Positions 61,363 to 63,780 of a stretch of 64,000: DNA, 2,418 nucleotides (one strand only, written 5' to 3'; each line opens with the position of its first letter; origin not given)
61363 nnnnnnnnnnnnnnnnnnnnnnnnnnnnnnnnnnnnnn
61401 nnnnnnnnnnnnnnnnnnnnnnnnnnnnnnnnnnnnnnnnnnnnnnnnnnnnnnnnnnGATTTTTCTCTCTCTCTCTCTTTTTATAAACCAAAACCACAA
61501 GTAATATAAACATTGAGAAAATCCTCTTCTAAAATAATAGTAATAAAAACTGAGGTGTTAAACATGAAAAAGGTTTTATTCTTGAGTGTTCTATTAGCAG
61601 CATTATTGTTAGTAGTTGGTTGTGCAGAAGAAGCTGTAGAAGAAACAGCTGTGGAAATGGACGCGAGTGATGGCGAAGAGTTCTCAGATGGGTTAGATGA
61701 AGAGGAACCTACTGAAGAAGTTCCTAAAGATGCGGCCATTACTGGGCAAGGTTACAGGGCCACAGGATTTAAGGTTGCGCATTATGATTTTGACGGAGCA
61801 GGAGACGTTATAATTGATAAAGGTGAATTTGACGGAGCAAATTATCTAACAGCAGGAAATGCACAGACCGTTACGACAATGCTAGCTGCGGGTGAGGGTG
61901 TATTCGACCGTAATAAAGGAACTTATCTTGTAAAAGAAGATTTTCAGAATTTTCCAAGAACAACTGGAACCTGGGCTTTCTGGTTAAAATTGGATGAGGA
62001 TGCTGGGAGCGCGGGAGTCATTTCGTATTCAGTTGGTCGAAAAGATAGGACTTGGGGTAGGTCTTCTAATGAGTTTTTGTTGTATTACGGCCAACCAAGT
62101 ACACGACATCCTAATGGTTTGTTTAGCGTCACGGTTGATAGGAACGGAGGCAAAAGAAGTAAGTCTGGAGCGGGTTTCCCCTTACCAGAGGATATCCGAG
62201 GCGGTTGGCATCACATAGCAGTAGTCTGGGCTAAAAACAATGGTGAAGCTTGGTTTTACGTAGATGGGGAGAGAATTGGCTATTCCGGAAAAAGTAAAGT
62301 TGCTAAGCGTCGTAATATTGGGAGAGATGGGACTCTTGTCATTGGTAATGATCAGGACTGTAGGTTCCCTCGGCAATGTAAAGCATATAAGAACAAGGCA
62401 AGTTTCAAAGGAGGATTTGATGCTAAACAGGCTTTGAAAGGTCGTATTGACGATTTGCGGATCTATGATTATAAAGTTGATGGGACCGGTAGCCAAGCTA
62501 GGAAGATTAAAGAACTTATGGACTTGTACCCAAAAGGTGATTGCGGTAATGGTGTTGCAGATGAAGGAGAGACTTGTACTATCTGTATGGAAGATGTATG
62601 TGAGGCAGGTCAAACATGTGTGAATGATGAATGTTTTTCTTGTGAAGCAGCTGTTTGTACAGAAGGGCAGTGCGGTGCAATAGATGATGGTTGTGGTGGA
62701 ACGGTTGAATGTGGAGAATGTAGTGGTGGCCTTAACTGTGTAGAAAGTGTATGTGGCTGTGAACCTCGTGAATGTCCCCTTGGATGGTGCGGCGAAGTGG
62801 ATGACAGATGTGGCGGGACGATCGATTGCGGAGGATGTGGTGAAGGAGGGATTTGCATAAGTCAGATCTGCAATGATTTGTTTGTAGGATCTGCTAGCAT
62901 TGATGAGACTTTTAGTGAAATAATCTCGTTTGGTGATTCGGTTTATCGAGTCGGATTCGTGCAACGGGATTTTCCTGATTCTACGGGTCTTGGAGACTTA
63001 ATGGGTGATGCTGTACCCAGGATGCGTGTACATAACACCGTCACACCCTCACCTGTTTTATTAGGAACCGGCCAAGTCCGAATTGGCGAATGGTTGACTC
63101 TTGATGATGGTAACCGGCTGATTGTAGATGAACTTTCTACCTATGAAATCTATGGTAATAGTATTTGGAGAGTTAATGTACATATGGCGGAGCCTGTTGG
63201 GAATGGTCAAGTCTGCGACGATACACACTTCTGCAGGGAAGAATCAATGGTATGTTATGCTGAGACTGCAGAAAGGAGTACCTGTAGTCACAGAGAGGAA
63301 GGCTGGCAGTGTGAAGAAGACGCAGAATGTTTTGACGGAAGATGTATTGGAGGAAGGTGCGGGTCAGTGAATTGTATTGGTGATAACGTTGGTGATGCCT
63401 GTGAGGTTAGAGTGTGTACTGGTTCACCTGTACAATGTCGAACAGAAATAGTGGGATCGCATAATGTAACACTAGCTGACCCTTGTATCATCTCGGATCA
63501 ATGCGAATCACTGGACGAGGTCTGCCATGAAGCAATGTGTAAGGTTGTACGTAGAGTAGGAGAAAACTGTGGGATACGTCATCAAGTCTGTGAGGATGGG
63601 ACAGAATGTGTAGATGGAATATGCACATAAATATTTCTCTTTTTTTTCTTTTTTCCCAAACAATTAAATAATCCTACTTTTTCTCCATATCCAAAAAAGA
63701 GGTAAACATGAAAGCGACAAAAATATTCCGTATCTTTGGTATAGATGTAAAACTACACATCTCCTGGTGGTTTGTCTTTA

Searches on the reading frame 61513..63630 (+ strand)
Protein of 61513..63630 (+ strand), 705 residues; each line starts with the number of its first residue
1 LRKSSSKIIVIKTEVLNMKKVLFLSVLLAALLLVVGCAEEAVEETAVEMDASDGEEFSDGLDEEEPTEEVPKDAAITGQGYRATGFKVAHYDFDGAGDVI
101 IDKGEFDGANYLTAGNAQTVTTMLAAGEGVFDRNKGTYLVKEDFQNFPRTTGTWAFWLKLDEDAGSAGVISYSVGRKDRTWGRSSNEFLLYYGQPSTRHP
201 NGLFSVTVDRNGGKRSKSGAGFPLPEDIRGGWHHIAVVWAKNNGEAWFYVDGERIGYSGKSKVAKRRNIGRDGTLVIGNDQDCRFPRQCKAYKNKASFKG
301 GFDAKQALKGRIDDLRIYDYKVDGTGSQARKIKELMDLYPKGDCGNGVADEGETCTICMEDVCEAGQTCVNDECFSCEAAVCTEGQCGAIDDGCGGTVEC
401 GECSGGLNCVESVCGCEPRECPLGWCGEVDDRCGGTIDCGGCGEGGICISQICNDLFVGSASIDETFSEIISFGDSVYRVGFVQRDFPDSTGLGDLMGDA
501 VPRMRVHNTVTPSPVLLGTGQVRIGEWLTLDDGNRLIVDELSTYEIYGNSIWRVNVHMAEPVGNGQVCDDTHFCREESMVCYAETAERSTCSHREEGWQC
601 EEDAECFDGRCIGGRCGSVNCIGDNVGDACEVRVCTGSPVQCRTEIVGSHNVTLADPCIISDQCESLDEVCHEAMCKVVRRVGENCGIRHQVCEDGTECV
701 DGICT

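Call 19: search_protein_families(library=pfam, proteins=[window:61513-63630:+], max_evalue=0.00001)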
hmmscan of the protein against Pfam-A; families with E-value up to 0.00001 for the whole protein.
window:61513-63630:+ (705 aa): 2 families
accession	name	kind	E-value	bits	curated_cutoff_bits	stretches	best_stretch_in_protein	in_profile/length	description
PF13385.13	Laminin_G_3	-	1.1e-12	48.8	27.6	1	137-321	5-144/151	Concanavalin A-like lectin/glucanases superfamily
PF00354.24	Pentaxin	-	5.1e-08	33.3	25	1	226-321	83-157/194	Pentaxin family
